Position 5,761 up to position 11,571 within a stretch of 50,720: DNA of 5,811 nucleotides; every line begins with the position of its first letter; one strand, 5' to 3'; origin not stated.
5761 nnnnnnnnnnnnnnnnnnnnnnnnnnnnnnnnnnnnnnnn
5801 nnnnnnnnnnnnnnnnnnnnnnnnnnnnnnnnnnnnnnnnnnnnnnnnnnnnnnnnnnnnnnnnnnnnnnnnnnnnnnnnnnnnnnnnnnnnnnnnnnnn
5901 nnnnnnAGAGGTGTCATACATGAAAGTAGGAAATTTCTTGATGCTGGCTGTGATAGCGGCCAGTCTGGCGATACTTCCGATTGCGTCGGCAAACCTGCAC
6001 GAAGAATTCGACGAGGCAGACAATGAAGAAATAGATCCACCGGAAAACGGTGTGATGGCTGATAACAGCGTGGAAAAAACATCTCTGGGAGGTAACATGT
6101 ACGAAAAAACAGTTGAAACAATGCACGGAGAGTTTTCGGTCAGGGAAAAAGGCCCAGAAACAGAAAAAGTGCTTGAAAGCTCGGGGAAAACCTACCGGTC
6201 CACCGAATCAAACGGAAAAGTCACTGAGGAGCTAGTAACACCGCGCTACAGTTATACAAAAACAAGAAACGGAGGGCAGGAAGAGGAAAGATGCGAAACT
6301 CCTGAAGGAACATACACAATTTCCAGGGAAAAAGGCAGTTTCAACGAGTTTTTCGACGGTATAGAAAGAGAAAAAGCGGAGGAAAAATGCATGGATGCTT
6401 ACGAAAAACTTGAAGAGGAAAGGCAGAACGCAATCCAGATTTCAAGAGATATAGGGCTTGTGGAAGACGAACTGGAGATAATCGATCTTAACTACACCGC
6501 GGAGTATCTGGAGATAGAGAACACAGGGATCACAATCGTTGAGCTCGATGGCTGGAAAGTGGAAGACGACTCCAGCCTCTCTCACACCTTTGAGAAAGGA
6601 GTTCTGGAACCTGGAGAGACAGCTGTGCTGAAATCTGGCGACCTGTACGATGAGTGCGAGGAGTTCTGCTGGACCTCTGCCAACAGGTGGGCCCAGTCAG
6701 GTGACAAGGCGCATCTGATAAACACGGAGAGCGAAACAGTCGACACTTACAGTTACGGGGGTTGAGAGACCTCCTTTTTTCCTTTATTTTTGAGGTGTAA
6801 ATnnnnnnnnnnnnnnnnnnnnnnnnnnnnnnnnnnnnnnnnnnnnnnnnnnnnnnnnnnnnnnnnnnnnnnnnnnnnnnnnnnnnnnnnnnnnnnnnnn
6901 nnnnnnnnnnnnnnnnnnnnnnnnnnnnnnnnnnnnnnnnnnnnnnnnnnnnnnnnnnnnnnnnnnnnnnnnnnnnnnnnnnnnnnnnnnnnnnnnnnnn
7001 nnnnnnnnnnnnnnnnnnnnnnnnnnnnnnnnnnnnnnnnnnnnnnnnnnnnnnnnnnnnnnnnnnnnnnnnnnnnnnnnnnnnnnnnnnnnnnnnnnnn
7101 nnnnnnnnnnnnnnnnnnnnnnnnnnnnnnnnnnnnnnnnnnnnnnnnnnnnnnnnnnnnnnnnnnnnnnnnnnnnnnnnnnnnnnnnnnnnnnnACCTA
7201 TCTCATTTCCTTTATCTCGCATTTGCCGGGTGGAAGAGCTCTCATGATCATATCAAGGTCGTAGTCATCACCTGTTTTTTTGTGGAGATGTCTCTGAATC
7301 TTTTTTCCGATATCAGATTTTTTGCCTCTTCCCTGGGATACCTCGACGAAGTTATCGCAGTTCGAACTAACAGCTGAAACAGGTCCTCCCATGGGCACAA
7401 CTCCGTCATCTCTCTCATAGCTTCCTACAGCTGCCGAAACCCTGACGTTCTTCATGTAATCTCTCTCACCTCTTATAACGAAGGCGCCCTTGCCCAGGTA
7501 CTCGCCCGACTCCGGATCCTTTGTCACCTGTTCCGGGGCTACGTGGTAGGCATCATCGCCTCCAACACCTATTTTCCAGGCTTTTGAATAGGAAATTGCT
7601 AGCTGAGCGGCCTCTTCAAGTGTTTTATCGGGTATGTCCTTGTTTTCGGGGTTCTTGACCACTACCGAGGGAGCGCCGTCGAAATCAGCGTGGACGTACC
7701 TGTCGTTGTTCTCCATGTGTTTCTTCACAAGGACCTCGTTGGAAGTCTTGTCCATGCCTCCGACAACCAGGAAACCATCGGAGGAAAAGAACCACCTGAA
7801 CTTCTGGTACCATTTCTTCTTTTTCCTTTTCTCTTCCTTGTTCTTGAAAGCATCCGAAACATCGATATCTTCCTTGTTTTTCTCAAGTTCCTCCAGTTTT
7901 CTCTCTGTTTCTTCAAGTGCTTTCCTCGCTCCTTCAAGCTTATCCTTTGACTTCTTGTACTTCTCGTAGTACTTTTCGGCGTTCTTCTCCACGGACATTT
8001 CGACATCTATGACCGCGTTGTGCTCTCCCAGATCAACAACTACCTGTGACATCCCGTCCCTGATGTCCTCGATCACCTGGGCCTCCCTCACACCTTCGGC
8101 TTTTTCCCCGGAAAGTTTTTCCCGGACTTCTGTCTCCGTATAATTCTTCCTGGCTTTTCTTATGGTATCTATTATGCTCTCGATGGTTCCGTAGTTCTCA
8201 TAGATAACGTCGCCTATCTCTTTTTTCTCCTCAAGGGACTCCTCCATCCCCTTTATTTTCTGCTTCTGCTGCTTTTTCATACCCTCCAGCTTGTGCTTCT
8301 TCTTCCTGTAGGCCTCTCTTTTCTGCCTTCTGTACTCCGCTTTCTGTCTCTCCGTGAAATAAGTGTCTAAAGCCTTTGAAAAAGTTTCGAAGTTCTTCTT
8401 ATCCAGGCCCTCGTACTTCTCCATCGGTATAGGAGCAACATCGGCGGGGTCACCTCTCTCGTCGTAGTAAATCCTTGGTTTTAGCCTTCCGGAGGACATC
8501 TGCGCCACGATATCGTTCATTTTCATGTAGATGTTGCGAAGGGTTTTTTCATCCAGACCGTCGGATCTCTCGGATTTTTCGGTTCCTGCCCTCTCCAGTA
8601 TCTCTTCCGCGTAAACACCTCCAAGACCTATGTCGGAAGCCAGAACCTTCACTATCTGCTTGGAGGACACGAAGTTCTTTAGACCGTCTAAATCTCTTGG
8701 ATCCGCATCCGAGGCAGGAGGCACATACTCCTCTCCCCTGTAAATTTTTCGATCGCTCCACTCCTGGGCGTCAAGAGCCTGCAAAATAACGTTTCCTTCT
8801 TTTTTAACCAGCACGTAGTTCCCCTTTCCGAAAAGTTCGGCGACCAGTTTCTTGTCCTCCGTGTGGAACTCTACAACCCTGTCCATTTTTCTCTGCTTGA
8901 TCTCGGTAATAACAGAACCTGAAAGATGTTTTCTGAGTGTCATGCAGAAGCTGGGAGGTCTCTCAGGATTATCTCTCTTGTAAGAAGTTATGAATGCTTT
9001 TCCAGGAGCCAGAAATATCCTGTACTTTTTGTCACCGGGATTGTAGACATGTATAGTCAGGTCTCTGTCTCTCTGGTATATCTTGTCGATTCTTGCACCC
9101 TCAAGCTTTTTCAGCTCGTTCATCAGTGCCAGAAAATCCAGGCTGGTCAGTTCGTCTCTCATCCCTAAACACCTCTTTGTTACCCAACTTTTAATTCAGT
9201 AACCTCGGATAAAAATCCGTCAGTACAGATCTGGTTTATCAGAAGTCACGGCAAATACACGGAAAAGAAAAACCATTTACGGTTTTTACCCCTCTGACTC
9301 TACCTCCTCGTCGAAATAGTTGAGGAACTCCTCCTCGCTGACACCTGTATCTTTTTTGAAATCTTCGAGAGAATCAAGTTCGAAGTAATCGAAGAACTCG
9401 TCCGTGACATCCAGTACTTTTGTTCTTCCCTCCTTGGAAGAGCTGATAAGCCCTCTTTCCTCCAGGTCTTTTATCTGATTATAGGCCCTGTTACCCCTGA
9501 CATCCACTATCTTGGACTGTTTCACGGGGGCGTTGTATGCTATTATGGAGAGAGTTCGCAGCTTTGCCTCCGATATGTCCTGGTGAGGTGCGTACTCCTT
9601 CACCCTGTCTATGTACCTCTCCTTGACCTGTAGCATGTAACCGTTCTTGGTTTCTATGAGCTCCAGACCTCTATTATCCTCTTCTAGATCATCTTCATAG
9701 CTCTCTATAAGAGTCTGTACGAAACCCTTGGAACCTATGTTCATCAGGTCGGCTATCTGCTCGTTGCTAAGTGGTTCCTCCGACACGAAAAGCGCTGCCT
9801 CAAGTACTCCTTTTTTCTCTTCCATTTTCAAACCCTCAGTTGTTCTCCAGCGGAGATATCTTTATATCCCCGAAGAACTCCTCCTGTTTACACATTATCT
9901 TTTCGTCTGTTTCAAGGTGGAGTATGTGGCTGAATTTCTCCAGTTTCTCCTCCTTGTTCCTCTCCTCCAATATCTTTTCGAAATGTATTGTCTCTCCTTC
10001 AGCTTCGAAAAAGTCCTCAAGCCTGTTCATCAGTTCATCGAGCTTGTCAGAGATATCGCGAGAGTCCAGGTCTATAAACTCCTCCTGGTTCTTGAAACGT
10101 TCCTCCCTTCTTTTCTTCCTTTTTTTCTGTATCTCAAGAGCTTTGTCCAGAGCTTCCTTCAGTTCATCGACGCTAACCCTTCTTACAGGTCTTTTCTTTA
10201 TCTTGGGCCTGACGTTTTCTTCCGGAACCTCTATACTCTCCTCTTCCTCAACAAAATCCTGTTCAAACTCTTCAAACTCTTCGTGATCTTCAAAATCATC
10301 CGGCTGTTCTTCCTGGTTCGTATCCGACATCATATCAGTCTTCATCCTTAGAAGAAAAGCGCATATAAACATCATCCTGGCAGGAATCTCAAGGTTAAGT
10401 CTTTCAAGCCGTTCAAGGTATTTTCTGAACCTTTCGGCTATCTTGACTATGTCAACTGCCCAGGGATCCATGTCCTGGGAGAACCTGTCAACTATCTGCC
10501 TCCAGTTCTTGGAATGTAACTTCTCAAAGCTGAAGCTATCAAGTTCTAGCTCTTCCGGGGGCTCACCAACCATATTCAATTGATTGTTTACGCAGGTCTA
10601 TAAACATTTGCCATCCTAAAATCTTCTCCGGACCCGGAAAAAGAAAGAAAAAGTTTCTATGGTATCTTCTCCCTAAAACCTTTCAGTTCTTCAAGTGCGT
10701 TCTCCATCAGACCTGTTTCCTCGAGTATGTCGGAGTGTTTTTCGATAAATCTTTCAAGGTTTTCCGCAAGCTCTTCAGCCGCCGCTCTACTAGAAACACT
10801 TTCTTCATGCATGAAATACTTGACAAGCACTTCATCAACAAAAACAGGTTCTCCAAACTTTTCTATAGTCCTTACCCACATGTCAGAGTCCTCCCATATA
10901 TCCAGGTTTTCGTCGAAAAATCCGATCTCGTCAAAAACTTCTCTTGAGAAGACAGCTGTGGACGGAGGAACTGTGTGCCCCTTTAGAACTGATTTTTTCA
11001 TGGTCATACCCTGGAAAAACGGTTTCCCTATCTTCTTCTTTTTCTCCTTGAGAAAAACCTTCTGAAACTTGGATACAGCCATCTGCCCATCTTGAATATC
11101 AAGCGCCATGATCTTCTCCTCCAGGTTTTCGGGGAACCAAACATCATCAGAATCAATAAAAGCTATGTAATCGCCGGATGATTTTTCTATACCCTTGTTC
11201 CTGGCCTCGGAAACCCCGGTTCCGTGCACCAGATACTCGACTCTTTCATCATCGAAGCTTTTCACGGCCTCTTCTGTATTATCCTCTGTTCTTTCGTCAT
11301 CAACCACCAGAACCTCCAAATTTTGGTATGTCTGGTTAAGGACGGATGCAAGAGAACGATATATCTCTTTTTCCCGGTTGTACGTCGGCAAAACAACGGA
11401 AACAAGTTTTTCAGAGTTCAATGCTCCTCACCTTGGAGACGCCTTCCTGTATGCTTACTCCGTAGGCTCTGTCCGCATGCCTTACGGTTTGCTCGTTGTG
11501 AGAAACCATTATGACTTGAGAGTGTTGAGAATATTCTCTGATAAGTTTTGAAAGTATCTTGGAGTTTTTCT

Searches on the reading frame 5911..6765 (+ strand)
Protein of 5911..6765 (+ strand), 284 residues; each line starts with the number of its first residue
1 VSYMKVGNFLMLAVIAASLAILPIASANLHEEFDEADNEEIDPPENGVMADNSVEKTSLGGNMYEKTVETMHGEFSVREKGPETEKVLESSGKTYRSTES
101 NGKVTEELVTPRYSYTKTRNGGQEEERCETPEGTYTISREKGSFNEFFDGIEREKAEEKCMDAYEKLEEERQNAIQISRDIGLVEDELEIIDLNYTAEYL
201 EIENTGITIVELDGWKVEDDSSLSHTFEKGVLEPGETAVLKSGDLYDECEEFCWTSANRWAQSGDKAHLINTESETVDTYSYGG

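Call 17: search_protein_families(library=pfam, proteins=[window:5911-6765:+], max_evalue=0.001)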
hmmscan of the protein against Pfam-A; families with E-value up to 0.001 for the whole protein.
window:5911-6765:+ (284 aa): 1 family
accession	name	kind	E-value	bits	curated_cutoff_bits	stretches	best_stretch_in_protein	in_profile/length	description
PF00932.25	LTD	-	1.2e-14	55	34.3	1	188-283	8-108/109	Lamin Tail Domain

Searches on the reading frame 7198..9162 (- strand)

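Call 17: search_protein_families(library=pfam, proteins=[window:7198-9162:-], max_evalue=0.001)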
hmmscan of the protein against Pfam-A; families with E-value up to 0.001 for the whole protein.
window:7198-9162:- (654 aa): 2 families
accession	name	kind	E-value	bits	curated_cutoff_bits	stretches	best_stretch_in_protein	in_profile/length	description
PF05833.16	NFACT_N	-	4.2e-74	250.4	31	1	11-446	6-434/456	NFACT N-terminal and middle domains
PF05670.18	NFACT-R_1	-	2.3e-35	122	29.8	1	454-565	1-112/112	NFACT protein RNA binding domain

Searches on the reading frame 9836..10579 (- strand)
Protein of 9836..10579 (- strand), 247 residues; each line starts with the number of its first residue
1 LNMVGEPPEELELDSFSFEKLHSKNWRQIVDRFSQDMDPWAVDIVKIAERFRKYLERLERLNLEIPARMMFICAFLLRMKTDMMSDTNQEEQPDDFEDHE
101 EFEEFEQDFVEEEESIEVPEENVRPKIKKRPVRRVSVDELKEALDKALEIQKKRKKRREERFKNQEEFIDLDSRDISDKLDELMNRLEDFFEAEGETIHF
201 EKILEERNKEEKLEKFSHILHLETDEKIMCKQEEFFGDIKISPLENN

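Call 18: search_protein_families(library=pfam, proteins=[window:9836-10579:-], max_evalue=0.001)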
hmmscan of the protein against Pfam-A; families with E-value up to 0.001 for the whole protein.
window:9836-10579:- (247 aa): 2 families
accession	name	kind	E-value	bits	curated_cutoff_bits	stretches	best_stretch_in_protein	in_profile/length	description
PF02616.19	SMC_ScpA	-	2.2e-14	54.5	24.6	1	35-242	5-230/232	Segregation and condensation protein ScpA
PF04824.21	Rad21_Rec8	-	1.9e-06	27.5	22.7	1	194-243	2-51/55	Conserved region of Rad21 / Rec8 like protein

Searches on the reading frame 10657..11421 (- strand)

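Call 18: search_protein_families(library=pfam, proteins=[window:10657-11421:-], max_evalue=0.001)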
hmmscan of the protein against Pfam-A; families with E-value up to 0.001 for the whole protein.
window:10657-11421:- (254 aa): 4 families
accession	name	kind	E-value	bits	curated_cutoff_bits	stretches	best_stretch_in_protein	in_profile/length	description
PF00535.33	Glycos_transf_2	-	1.9e-35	122.7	23.3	1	8-167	1-168/168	Glycosyl transferase family 2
PF10111.15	Glyco_tranf_2_2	-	2.8e-16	60.3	27.3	1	8-188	1-202/276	Glycosyltransferase like family 2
PF13641.12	Glyco_tranf_2_3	-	5.6e-14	53.1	27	1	7-201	3-210/230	Glycosyltransferase like family 2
PF13632.12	Glyco_trans_2_3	-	0.00083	19.7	27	0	86-210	2-127/198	Glycosyl transferase family group 2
